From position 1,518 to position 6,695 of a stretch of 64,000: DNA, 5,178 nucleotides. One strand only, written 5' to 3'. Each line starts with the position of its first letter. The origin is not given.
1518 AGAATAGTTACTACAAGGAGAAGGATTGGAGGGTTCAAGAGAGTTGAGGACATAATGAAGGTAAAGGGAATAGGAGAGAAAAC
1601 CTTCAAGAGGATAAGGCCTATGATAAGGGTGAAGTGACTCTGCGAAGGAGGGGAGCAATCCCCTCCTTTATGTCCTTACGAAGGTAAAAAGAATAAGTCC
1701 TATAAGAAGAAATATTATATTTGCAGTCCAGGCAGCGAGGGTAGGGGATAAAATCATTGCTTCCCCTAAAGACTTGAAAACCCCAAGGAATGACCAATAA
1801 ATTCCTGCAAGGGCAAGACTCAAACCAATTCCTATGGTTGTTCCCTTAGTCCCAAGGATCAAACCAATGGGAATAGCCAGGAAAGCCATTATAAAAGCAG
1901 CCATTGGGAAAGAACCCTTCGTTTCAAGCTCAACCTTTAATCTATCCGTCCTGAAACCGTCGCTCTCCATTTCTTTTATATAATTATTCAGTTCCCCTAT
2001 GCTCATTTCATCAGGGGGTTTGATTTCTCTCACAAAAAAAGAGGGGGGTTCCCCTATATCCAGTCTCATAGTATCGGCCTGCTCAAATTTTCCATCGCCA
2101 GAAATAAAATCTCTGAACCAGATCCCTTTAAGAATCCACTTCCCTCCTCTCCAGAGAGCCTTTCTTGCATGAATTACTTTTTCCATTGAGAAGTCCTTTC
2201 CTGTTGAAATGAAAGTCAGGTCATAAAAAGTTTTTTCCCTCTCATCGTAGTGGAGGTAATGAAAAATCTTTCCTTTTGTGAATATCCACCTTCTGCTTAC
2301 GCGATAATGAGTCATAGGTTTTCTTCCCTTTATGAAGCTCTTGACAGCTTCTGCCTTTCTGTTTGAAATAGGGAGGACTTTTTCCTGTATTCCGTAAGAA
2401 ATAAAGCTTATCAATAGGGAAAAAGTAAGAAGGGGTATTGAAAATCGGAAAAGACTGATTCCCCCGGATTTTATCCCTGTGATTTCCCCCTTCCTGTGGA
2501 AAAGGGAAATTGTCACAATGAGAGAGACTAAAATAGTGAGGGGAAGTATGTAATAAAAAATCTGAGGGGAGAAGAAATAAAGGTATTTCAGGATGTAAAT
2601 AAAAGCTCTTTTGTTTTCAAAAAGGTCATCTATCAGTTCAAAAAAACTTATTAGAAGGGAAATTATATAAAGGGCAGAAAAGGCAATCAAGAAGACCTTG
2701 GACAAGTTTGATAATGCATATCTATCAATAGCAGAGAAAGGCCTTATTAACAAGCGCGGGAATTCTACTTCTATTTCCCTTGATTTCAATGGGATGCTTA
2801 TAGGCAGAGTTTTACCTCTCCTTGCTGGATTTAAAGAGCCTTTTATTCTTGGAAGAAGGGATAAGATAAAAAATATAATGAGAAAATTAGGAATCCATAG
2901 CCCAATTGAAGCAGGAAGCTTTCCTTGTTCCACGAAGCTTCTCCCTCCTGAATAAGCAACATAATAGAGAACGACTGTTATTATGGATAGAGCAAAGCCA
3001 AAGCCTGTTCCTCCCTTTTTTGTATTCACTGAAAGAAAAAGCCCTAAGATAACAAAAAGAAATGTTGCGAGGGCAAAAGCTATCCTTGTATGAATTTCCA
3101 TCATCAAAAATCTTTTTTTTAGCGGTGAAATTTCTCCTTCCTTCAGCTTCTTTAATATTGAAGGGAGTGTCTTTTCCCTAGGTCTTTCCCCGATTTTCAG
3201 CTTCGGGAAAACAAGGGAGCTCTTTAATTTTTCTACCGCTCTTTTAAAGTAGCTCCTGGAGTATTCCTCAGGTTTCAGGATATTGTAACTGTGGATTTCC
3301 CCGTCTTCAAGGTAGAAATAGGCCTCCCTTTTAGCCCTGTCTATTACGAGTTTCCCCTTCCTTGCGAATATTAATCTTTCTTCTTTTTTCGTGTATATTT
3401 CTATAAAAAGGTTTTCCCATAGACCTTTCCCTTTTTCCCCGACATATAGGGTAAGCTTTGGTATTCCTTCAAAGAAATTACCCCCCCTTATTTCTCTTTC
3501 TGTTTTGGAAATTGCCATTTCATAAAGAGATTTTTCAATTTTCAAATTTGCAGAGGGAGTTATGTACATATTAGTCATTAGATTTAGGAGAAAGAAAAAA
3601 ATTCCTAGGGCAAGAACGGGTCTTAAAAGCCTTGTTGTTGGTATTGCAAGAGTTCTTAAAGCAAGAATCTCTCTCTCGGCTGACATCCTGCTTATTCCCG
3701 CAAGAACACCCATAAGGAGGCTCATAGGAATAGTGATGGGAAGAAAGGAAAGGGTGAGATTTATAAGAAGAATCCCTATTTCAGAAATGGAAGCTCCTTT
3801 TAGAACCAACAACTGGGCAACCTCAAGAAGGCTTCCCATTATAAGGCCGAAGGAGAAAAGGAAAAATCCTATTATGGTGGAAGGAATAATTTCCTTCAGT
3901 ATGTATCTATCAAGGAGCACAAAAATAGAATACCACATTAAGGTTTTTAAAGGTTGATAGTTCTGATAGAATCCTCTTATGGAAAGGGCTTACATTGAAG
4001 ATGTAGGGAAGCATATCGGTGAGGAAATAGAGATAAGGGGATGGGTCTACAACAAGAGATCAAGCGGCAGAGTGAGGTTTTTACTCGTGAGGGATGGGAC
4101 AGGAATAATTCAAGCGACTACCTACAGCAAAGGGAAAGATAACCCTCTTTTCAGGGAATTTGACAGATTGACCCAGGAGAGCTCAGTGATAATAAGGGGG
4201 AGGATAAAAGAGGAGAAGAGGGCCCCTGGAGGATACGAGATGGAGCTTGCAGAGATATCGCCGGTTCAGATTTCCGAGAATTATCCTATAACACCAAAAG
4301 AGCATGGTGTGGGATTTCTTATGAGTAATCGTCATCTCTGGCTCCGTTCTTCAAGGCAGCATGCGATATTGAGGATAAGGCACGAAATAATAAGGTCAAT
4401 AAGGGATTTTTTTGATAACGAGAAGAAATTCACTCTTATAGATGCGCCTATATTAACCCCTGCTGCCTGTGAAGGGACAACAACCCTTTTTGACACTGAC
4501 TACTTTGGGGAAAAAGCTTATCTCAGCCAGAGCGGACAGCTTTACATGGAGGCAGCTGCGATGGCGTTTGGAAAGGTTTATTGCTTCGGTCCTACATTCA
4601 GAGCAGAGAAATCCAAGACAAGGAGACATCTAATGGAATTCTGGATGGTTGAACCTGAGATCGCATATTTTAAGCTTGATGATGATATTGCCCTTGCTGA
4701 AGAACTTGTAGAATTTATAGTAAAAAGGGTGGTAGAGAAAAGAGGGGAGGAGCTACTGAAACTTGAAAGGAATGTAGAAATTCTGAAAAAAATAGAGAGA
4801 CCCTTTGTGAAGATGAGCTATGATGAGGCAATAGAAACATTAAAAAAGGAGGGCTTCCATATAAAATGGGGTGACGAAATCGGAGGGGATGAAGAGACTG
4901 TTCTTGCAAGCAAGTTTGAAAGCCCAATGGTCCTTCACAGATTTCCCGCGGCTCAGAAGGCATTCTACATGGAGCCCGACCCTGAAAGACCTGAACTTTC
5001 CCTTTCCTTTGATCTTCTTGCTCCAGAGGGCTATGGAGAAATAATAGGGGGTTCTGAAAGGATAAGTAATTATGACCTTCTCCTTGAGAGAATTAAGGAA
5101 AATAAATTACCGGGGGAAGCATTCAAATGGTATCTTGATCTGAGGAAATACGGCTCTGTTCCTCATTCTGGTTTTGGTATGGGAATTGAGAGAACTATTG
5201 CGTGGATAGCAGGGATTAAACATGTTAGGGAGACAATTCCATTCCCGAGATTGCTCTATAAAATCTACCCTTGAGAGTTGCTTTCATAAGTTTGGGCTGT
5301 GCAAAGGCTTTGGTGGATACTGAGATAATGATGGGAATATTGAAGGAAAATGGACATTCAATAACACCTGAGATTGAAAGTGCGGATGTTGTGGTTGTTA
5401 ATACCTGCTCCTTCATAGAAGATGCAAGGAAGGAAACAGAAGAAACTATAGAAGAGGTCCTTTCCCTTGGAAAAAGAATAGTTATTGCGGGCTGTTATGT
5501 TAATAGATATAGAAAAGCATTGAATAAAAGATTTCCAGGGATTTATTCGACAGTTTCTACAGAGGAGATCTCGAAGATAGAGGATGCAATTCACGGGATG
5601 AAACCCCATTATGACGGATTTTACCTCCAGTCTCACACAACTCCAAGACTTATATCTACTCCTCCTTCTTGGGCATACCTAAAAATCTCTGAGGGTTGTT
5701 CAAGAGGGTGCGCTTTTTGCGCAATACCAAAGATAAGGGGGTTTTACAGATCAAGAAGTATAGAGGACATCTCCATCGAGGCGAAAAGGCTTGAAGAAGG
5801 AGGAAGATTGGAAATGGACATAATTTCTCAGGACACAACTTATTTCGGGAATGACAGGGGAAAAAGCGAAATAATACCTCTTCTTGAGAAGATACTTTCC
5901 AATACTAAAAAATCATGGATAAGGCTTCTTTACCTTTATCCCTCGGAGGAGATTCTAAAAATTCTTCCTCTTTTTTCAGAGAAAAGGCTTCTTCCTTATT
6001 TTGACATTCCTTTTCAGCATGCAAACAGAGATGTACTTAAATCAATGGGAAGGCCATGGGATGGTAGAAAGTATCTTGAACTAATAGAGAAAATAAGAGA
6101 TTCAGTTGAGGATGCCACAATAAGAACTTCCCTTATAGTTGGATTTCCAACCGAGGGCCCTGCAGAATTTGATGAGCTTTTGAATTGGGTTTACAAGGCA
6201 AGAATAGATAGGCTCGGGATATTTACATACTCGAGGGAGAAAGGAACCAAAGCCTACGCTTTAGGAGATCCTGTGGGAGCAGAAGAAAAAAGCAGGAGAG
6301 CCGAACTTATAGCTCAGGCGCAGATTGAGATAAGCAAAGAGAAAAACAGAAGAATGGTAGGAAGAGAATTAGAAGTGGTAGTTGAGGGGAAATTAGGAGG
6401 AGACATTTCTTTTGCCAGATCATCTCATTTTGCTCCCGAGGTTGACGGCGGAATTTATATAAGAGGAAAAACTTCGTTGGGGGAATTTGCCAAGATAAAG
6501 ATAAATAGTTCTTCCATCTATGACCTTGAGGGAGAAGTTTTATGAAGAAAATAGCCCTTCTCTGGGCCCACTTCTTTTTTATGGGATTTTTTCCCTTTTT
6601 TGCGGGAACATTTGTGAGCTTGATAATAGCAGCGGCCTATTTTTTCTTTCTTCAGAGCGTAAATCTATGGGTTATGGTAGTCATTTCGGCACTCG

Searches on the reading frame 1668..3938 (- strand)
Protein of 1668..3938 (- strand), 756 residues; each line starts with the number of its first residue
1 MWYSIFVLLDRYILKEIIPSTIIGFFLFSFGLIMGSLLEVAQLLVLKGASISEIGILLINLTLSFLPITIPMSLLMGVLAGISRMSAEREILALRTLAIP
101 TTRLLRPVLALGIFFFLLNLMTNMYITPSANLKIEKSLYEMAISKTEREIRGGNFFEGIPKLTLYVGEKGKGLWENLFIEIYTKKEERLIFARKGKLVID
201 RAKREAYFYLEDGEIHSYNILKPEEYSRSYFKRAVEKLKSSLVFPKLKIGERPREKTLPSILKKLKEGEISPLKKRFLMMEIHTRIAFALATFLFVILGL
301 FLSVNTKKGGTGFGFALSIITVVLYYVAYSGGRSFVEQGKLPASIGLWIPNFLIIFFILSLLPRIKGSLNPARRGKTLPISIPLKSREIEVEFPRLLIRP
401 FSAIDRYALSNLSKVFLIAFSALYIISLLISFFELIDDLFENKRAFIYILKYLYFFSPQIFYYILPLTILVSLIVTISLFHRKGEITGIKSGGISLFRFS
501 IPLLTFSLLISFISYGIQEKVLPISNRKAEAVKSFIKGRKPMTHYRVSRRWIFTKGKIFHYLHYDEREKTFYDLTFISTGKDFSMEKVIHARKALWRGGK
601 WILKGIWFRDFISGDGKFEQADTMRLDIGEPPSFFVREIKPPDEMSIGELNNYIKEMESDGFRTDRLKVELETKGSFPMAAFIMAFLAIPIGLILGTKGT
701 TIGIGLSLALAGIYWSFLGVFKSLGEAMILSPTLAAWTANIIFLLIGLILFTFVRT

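Call 63: search_protein_families(library=pfam, proteins=[window:1668-3938:-], max_evalue=0.00001)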
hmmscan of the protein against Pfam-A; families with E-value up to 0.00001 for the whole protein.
window:1668-3938:- (756 aa): 1 family
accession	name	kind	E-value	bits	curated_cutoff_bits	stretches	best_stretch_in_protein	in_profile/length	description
PF03739.19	LptF_LptG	-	1.7e-137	458.6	27.9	2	406-751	1-351/353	Lipopolysaccharide export system permease LptF/LptG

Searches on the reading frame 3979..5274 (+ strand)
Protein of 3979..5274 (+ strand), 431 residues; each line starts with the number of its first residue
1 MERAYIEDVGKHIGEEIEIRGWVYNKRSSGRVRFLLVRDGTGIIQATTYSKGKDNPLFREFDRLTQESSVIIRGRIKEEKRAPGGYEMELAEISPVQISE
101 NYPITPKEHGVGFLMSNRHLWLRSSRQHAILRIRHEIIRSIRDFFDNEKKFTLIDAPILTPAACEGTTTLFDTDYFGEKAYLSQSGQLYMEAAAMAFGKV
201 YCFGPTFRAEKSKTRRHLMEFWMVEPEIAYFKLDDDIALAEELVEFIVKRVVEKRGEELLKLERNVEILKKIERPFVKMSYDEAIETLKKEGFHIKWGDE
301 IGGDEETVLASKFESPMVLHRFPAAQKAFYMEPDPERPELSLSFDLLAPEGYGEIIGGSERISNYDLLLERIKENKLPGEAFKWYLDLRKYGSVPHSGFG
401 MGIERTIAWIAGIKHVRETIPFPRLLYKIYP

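Call 63: search_protein_families(library=pfam, proteins=[window:3979-5274:+], max_evalue=0.00001)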
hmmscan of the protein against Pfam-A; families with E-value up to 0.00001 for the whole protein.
window:3979-5274:+ (431 aa): 2 families
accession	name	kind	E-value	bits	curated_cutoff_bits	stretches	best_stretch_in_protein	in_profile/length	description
PF00152.25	tRNA-synt_2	-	4.9e-70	236.5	25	1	115-424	6-306/308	tRNA synthetases class II (D, K and N)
PF01336.31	tRNA_anti-codon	-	2.7e-14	53.3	27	1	18-95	2-74/75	OB-fold nucleic acid binding domain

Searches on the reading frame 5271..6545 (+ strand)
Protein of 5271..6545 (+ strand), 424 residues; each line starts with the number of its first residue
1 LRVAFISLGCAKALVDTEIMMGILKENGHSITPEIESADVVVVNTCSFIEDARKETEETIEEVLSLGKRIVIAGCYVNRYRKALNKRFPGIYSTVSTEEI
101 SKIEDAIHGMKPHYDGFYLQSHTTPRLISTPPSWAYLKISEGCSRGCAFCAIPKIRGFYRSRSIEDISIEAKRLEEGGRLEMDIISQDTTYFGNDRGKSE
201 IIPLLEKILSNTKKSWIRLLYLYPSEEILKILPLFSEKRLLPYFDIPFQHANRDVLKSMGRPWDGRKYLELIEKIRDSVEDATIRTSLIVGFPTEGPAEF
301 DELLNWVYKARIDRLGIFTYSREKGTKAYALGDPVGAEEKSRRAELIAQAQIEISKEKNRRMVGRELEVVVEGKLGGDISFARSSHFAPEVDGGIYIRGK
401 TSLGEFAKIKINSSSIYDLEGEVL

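Call 63: search_protein_families(library=pfam, proteins=[window:5271-6545:+], max_evalue=0.00001)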
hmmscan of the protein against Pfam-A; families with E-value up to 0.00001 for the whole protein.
window:5271-6545:+ (424 aa): 3 families
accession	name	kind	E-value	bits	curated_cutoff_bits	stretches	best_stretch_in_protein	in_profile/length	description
PF00919.26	UPF0004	-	5.9e-23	81.2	27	1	2-90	1-92/98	Uncharacterized protein family UPF0004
PF04055.27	Radical_SAM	-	2.9e-20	73.5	29.5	1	138-307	2-166/166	Radical SAM superfamily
PF18693.7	TRAM_2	-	2.6e-15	56.8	27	1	363-423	1-62/63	TRAM domain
